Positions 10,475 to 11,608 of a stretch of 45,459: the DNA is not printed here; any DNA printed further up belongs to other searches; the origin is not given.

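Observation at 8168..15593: Orphan BrxD/BrxHI-like operon: three P-loop ATPase paralogues, an Lhr-type helicase and two unknown proteins, with no BREX core. Candidate undescribed defence system.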

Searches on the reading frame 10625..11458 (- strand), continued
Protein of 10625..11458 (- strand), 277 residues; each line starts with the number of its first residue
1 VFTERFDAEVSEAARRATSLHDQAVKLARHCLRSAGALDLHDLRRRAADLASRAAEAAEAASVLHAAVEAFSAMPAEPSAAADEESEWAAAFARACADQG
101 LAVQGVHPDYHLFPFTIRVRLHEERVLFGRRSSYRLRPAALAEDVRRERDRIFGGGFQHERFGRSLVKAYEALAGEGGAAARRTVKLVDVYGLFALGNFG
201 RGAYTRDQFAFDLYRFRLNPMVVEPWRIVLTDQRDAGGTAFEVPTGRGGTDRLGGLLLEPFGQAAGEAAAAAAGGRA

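Call 69: search_protein_families(library=pfam, proteins=[L019:12733-14763:+, L019:14796-15944:+, L019:16085-18322:+, L022:13102-15207:+, L022:15223-16344:+, L022:16577-19168:+, L023:13038-15080:+, L023:7584-9329:+, L019:8334-9446:+, L019:6787-8463:+], max_evalue=0.01)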
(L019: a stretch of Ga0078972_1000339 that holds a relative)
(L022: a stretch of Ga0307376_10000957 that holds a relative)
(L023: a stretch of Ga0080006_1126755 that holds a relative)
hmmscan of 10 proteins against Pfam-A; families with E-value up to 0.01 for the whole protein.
L019:12733-14763:+ (676 aa): 3 families
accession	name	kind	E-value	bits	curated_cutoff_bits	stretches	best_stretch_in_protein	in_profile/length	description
PF13337.12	BrxL_ATPase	-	1.2e-86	290.8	25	1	150-471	3-310/313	Lon-like protease BrxL-like, ATPase domain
PF20442.3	BrxL_N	-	5.8e-20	72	28.2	1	21-142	4-132/132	BREX system Lon protease-like protein BrxL N-terminal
PF05362.19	Lon_C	-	3.5e-05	23.9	21.1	1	520-619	44-144/205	Lon protease (S16) C-terminal proteolytic domain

L019:14796-15944:+ (382 aa): 0 families

L019:16085-18322:+ (745 aa): 0 families

L022:13102-15207:+ (701 aa): 4 families
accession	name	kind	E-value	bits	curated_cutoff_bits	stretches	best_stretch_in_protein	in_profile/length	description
PF13337.12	BrxL_ATPase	-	7e-98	327.7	25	1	155-471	3-310/313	Lon-like protease BrxL-like, ATPase domain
PF05362.19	Lon_C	-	9.9e-32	110.6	21.1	1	524-693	37-203/205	Lon protease (S16) C-terminal proteolytic domain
PF20442.3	BrxL_N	-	7.2e-12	45.9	28.2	1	40-138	22-132/132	BREX system Lon protease-like protein BrxL N-terminal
PF13541.12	ChlI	-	3e-07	30.8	27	1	579-660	40-121/121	Subunit ChlI of Mg-chelatase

L022:15223-16344:+ (373 aa): 7 families
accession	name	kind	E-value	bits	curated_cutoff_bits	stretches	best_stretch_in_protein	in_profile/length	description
PF00534.26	Glycos_transf_1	-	5.5e-38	130.6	26.4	1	188-352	4-171/172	Glycosyl transferases group 1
PF13692.12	Glyco_trans_1_4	-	1.5e-33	116.5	27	1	201-339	3-142/142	Glycosyl transferases group 1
PF13439.12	Glyco_transf_4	-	4.5e-27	95.6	28.5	1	13-179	1-168/170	Glycosyltransferase Family 4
PF13579.12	Glyco_trans_4_4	-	4.6e-26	92.5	29.7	1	14-176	1-158/158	Glycosyl transferase 4-like domain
PF13477.12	Glyco_trans_4_2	-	4.7e-13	49.9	23.4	1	20-129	13-119/139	Glycosyl transferase 4-like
PF20706.3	GT4-conflict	-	1.4e-07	31.3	26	1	190-315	190-323/385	Family 4 Glycosyltransferase in conflict systems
PF13524.12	Glyco_trans_1_2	-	3.6e-05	24.2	25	1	265-367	38-142/144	Glycosyl transferase-like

L022:16577-19168:+ (863 aa): 6 families
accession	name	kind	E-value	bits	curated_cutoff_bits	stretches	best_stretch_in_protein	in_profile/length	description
PF04932.20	Wzy_C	-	9.9e-13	48.6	31.7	1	328-479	18-149/149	O-Antigen ligase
PF13431.12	TPR_17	-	0.00017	22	24.4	1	659-692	1-34/34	Tetratricopeptide repeat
PF00515.34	TPR_1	-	0.0008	19.6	27.8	0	602-626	8-32/34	Tetratricopeptide repeat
PF13428.12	TPR_14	-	0.00099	20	23.5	0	674-714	4-44/44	Tetratricopeptide repeat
PF13181.12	TPR_8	-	0.0032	17.9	25.7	0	671-702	1-32/34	Tetratricopeptide repeat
PF23914.1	TPR_CcmH_CycH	-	0.007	16.7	42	1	665-719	44-98/158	Cytochrome c-type biogenesis protein H TPR domain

L023:13038-15080:+ (680 aa): 3 families
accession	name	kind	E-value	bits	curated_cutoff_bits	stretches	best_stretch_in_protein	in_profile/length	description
PF13337.12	BrxL_ATPase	-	2.5e-91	306.2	25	1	152-471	3-310/313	Lon-like protease BrxL-like, ATPase domain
PF20442.3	BrxL_N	-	1.5e-18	67.5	28.2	1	23-140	7-132/132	BREX system Lon protease-like protein BrxL N-terminal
PF05362.19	Lon_C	-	6e-08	32.9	21.1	1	516-622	38-145/205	Lon protease (S16) C-terminal proteolytic domain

L023:7584-9329:+ (581 aa): 11 families
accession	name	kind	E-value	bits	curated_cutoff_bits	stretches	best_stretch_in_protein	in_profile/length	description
PF07992.20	Pyr_redox_2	-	6e-66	223.3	26.1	1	122-438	2-291/291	Pyridine nucleotide-disulphide oxidoreductase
PF02852.28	Pyr_redox_dim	-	2.5e-30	105.4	25.3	1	457-565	1-109/110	Pyridine nucleotide-disulphide oxidoreductase, dimerisation domain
PF00070.33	Pyr_redox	-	2.8e-19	69.8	22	1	287-358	1-72/82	Pyridine nucleotide-disulphide oxidoreductase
PF12831.13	FAD_oxidored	-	7.2e-09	35.9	27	1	122-165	1-45/416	FAD dependent oxidoreductase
PF13738.12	Pyr_redox_3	-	2.8e-07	30.5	30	1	244-422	121-305/305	Pyridine nucleotide-disulphide oxidoreductase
PF00403.32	HMA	-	1.4e-06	29.1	24.8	1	38-95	3-62/62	Heavy-metal-associated domain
PF01134.28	GIDA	-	1.8e-06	27.7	22.1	1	122-179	1-56/391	Glucose inhibited division protein A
PF01262.27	AlaDh_PNT_C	-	0.00021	21.2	23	0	109-151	16-59/214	Alanine dehydrogenase/PNT, C-terminal domain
PF00890.30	FAD_binding_2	-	0.0013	18.4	20.4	1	122-157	1-37/414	FAD binding domain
PF13450.12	NAD_binding_8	-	0.0016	19.1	21.9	0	125-158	1-35/68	NAD(P)-binding Rossmann-like domain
PF13434.12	Lys_Orn_oxgnase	-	0.0033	17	21.3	0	243-308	143-211/339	L-lysine 6-monooxygenase/L-ornithine 5-monooxygenase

L019:8334-9446:+ (370 aa): 10 families
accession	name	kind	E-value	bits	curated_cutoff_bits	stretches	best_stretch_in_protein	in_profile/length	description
PF01344.31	Kelch_1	-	4.2e-33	112.9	20.1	3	291-330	4-43/46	Kelch motif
PF24681.1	Kelch_KLHDC2_KLHL20_DRC7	-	1.1e-23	84.2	50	2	244-364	56-182/221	KLHDC2/KLHL20/DRC7 Kelch-repeats domain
PF13964.12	Kelch_6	-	1.1e-17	63.7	25.3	2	294-335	7-49/50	Kelch motif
PF13418.12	Kelch_4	-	9.1e-17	61.2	21.6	1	297-333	10-48/49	Galactose oxidase, central domain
PF25210.1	Kelch_FKB95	-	1.1e-14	55.2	70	1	231-329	26-123/268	FKB95, Kelch-repeats domain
PF07646.21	Kelch_2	-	1.5e-14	53.6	21.3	1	291-328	4-43/48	Kelch motif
PF13415.12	Kelch_3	-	5.9e-13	49.1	22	1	298-341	1-45/48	Galactose oxidase, central domain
PF24996.1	NANM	-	4.8e-12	45.8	45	1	311-359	287-333/350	N-acetylneuraminate epimerase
PF24981.1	Beta-prop_ATRN-LZTR1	-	1.9e-07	31.1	50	1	250-355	1-116/289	Attractin/LZTR1 beta-propeller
PF13854.13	Kelch_HCF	-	0.0016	18.2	113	0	247-326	200-275/345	Host cell factor, Kelch-repeats domain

L019:6787-8463:+ (558 aa): 1 family
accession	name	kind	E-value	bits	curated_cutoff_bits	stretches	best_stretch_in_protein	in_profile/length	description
PF00171.27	Aldedh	-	6e-146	487.1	23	1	93-554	7-461/461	Aldehyde dehydrogenase family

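Call 78: search_solved_structures(query=A5, max_evalue=10)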
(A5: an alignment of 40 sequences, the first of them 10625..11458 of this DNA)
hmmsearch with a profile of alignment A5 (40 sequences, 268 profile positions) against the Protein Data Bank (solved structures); distinct sequences matched with E-value up to 10: 79 (the best 60 are shown).
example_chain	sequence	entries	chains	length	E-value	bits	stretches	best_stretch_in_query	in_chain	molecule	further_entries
8qae_A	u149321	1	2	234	3.1e-07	33.5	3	13-77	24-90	sc-apCC-6-SLLA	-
7jh6_A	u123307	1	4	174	1.9e-05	27.6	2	17-75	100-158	Two-domain di-Zn(II) and porphyrin-binding protein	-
8qad_A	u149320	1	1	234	0.00022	24.1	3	9-76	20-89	sc-apCC-6-LLIA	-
5tgw_A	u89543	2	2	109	0.00027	23.9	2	10-70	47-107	PS1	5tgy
7jrq_A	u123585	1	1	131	0.0003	23.7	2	14-73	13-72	MPP1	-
8a3k_UNK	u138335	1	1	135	0.00044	23.2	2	15-71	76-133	sc-apCC-4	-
9cte_A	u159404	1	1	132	0.00072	22.5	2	19-73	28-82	De novo protein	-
6egc_A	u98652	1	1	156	0.0011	21.9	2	14-80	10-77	SC_2L4HC2_23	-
5apt_A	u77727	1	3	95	0.0055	19.6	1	7-75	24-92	GENERAL CONTROL PROTEIN GCN4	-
9cfs_A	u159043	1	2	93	0.0062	19.4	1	9-81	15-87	Long regulatory protein rop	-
13gm_C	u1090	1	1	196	0.0067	19.3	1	14-105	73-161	Charged multivesicular body protein 1a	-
6z35_A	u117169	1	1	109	0.0077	19.1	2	10-70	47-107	Maquette 2-1ip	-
9nzg_A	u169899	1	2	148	0.008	19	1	14-77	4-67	De novo designed protein, EPIC Q51N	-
7uhb_K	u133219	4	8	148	0.0085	19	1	10-81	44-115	Multivalent miniprotein inhibitor AHB2-2GS-SB175 | Pan-variant miniprotein TRI2-2 | TRI2-2 minibinder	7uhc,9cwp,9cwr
9nze_A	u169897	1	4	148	0.013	18.4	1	14-78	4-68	De novo designed protein, EPIC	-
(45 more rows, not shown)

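Call 87: search_protein_families(library=padloc, proteins=[L022:9800-10645:+, L022:10632-11834:+, L022:11797-13101:+, L022:13102-15207:+, L018:2570-5719:+, L018:5712-9656:+, L019:14796-15944:+, L019:16085-18322:+], max_evalue=0.001)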
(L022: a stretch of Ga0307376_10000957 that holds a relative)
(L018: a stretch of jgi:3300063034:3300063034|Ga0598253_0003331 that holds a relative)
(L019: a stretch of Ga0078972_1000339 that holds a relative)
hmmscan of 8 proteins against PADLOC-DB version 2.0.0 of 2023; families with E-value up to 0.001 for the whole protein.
L022:9800-10645:+ (281 aa): 0 families

L022:10632-11834:+ (400 aa): 2 families
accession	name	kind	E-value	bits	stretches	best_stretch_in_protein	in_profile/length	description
PDLC02494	BrxD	-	1e-26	92.1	1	47-351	47-337/440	BrxD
PDLC03959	SngB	-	1.4e-14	52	1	47-322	49-321/439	-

L022:11797-13101:+ (434 aa): 2 families
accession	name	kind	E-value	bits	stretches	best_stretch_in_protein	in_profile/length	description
PDLC02494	BrxD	-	1.1e-11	42.6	1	13-132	8-125/440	BrxD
PDLC03959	SngB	-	4.8e-08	30.5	1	13-102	10-96/439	-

L022:13102-15207:+ (701 aa): 5 families
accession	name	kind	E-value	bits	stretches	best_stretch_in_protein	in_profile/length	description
PDLC02506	BrxL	-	8.7e-123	408.9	1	70-693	77-677/680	BrxL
PDLC02508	BrxL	-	2.1e-89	298.6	1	58-483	61-473/698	BrxL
PDLC02509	BrxL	-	2.6e-69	232.2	1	151-476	197-518/535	BrxL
PDLC02507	BrxL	-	8.9e-69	230.6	1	58-458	71-458/482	BrxL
PDLC02505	BrxL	-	2.8e-65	219.1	1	35-468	27-468/482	BrxL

L018:2570-5719:+ (1049 aa): 49 families (the best 25 are shown)
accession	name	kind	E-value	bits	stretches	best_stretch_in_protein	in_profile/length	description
PDLC01075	C3a139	-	1.3e-52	177.3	1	107-882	91-773/948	HKD+Snf2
PDLC02621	DrmD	-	2.7e-30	103.4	1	561-824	391-627/1040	DrmD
PDLC02193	PLD_Helicase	-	1.6e-25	87.5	2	661-819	640-796/905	-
PDLC00659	HmaA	-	7e-25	85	1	558-823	361-613/1176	SNF2 helicase / DEAD-box helicase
PDLC02500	BrxHI|BrxHII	-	8.1e-24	82.2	1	601-819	380-572/933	BrxHI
PDLC02619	DrmD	-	9.7e-24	81.5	1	706-819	408-532/872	DrmD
PDLC02843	DpdE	-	1.7e-21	73.9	2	671-820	531-663/1091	DpdE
PDLC02623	DrmD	-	4.4e-21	72.4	1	650-819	467-622/1040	DrmD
PDLC02620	DrmD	-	3.3e-20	69.7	1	611-819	388-576/1060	DrmD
PDLC02853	DpdE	-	7e-18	62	1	663-821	443-599/985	DpdE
PDLC02840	DpdE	-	1.2e-17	61.6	2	680-819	528-653/1091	DpdE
PDLC02572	DrmA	-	2.3e-17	60.3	1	566-829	393-630/1043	DrmA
PDLC02707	PbeA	-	1.3e-16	58.3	2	33-298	30-308/672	PbeA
PDLC02625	DrmD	-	1.3e-15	55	1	633-832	191-384/792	DrmD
PDLC02634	DrmD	-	2.7e-15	53.3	1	600-820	369-583/900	DrmD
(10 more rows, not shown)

L018:5712-9656:+ (1314 aa): 20 families
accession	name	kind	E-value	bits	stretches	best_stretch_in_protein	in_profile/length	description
PDLC03610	REase_MTase_IIG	-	3e-197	656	2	600-1126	555-1075/1096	Type IIG restriction enzyme-methyltransferase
PDLC03631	REase_MTase_IIG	-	3.1e-67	225.3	1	209-1094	154-987/1086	Type IIG restriction enzyme-methyltransferase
PDLC03597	REase_MTase_IIG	-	4.3e-30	102.1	2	437-1018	914-1506/1646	Type IIG restriction enzyme-methyltransferase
PDLC03051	REase_MTase_I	-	2.5e-28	95.8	2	433-701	894-1152/1591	Type I restriction enzyme-methyltransferase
PDLC03621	REase_MTase_IIG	-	4e-24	82.7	1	358-698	284-586/1024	Type IIG restriction enzyme-methyltransferase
PDLC04134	mad2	-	6.9e-10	36.3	1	336-674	229-436/492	mads_2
PDLC03021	MTase_I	-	1.2e-09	35.6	0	331-396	127-182/491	Type I methyltransferase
PDLC03025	MTase_I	-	7.2e-08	29.6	0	358-399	144-183/569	Type I methyltransferase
PDLC03250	MTase_II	-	9.1e-08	29.2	0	319-393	107-179/775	Type II methyltransferase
PDLC03609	REase_MTase_IIG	-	4.6e-06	22.7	1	372-638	367-619/1066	Type IIG restriction enzyme-methyltransferase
PDLC03604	REase_MTase_IIG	-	6.1e-06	22.5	1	554-640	524-604/1011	Type IIG restriction enzyme-methyltransferase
PDLC03335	MTase_II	-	2e-05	21.5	0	524-653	153-274/607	Type II methyltransferase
PDLC02529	PglX|PglXI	-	4.5e-05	19.3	0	437-587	229-380/1189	PglX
PDLC03026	MTase_I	-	4.9e-05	20.6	0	353-395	118-160/487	Type I methyltransferase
PDLC03600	REase_MTase_IIG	-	5.4e-05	19.3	0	560-662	492-581/1205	Type IIG restriction enzyme-methyltransferase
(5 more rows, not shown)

L019:14796-15944:+ (382 aa): 0 families

L019:16085-18322:+ (745 aa): 0 families

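Call 99: search_dna_similar(query=window:10625-11458:-, collection=plasmids, mode=protein, max_rows=20, max_evalue=0.001)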
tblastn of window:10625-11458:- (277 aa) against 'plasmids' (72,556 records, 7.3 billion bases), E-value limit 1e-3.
No match.

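Call 101: search_dna_similar(query=L022:11797-13101:+, collection=plasmids, mode=protein, max_rows=20, max_evalue=0.000001)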
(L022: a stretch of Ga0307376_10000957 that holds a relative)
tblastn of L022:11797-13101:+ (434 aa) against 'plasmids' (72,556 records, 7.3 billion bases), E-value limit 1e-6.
No match.

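Call 102: search_dna_similar(query=L022:11797-13101:+, collection=phages, mode=protein, max_rows=10, max_evalue=0.000001)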
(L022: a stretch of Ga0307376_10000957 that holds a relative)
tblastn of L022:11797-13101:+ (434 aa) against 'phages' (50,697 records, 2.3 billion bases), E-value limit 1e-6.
No match.

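Call 106: find_encoding_contigs(protein=P0064, flank=8000, max_places=2)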
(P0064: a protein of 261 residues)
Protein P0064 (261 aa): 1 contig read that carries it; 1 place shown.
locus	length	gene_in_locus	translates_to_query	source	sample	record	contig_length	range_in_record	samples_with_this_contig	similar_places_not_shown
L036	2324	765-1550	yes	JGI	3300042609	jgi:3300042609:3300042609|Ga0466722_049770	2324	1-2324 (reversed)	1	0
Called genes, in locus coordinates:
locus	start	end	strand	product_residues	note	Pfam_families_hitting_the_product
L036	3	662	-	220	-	?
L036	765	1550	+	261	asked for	-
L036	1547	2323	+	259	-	?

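Call 107: find_encoding_contigs(protein=P0050, flank=8000, max_places=2)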
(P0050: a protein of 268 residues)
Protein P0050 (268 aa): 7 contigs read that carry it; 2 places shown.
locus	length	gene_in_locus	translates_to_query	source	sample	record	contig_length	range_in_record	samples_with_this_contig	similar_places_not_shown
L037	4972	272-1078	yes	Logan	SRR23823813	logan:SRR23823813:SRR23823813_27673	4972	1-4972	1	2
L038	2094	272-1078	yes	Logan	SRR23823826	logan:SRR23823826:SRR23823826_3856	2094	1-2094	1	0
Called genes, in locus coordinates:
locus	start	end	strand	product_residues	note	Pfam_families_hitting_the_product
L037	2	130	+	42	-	?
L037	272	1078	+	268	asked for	-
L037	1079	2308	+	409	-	PF10923:BrxC_BrxD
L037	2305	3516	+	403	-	PF10923:BrxC_BrxD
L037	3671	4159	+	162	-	PF05154:TM2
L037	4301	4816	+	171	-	-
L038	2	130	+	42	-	?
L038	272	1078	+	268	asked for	-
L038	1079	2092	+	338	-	?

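Call 108: find_encoding_contigs(protein=P0032, flank=8000, max_places=2)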
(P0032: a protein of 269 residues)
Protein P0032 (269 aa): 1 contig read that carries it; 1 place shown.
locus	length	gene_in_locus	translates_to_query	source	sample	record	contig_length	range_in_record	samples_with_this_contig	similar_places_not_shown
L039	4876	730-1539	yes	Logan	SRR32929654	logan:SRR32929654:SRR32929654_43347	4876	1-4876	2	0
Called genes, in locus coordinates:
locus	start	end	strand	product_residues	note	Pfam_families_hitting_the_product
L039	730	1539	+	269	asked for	-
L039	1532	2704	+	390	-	PF01637:ATPase_2 (weak), PF10923:BrxC_BrxD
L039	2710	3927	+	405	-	PF10923:BrxC_BrxD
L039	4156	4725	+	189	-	-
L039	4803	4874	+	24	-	?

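Call 109: search_protein_families(library=pfam, proteins=[L025:3306-5993:+, L023:5098-7161:+, L024:1096-2493:+, L024:9544-10677:+, L024:10685-13588:-, L039:4156-4725:+, L037:4301-4816:+, L022:8515-9153:+, L022:7798-8406:+, L022:5314-6534:+], max_evalue=0.001)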
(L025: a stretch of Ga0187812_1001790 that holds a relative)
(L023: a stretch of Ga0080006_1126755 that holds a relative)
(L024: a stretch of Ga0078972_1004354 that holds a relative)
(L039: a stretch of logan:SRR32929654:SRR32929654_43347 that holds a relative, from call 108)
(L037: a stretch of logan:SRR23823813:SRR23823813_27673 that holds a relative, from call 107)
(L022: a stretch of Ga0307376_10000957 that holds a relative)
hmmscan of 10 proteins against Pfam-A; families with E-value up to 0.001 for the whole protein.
L025:3306-5993:+ (895 aa): 4 families
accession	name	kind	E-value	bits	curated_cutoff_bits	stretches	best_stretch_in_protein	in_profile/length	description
PF00270.35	DEAD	-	3.3e-26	92.4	26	1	303-464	1-164/167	DEAD/DEAH box helicase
PF00271.37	Helicase_C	-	4.1e-21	75.7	23.5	1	508-609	10-110/110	Helicase conserved C-terminal domain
PF16124.10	RecQ_Zn_bind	-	2.2e-07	32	25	1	714-761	19-66/66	RecQ zinc-binding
PF00570.28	HRDC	-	4.1e-07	30.3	23.8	1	813-876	4-67/68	HRDC domain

L023:5098-7161:+ (687 aa): 4 families
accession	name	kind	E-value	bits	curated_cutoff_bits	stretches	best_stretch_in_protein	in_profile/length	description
PF00270.35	DEAD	-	5.2e-27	95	26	1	90-252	1-165/167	DEAD/DEAH box helicase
PF00271.37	Helicase_C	-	4.3e-20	72.4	23.5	1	296-396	11-110/110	Helicase conserved C-terminal domain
PF16124.10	RecQ_Zn_bind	-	6.5e-08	33.6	25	1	501-548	19-66/66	RecQ zinc-binding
PF00570.28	HRDC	-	6.9e-08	32.8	23.8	1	604-668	3-67/68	HRDC domain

L024:1096-2493:+ (465 aa): 2 families
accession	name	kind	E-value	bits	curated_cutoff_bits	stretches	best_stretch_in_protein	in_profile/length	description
PF00282.25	Pyridoxal_deC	-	1.9e-63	214.9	27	1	48-381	12-375/375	Pyridoxal-dependent decarboxylase conserved domain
PF00266.25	Aminotran_5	-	0.00018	21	21.5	1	164-380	100-316/371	Aminotransferase class-V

L024:9544-10677:+ (377 aa): 7 families
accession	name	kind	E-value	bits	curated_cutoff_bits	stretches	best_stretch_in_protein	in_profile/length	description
PF00534.26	Glycos_transf_1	-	2.8e-41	141.4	26.4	1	199-355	13-172/172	Glycosyl transferases group 1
PF13692.12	Glyco_trans_1_4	-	1.7e-36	126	27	1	203-341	3-142/142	Glycosyl transferases group 1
PF13439.12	Glyco_transf_4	-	1.3e-25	90.8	28.5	1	16-182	1-168/170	Glycosyltransferase Family 4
PF13579.12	Glyco_trans_4_4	-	5.1e-25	89.1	29.7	1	17-179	1-158/158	Glycosyl transferase 4-like domain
PF13477.12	Glyco_trans_4_2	-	2.1e-12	47.8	23.4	1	24-124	14-111/139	Glycosyl transferase 4-like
PF20706.3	GT4-conflict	-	2.9e-07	30.3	26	1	173-314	174-320/385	Family 4 Glycosyltransferase in conflict systems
PF13524.12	Glyco_trans_1_2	-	2e-06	28.2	25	1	231-360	13-133/144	Glycosyl transferase-like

L024:10685-13588:- (967 aa): 0 families

L039:4156-4725:+ (189 aa): 0 families

L037:4301-4816:+ (171 aa): 0 families

L022:8515-9153:+ (212 aa): 1 family
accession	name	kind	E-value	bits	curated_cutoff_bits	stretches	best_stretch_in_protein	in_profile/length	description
PF04185.19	Phosphoesterase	-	2.5e-36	126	23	1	17-166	223-355/356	Phosphoesterase family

L022:7798-8406:+ (202 aa): 1 family
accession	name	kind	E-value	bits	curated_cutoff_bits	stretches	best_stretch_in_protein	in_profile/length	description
PF04185.19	Phosphoesterase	-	9e-23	81.4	23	1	9-197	2-146/356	Phosphoesterase family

L022:5314-6534:+ (406 aa): 2 families
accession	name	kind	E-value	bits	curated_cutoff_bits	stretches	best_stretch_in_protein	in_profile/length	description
PF12704.14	MacB_PCD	-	1e-46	160.3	27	1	23-245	1-206/207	MacB-like periplasmic core domain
PF02687.27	FtsX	-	1.9e-20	73.5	25.5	1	287-399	3-120/120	FtsX-like permease C-terminal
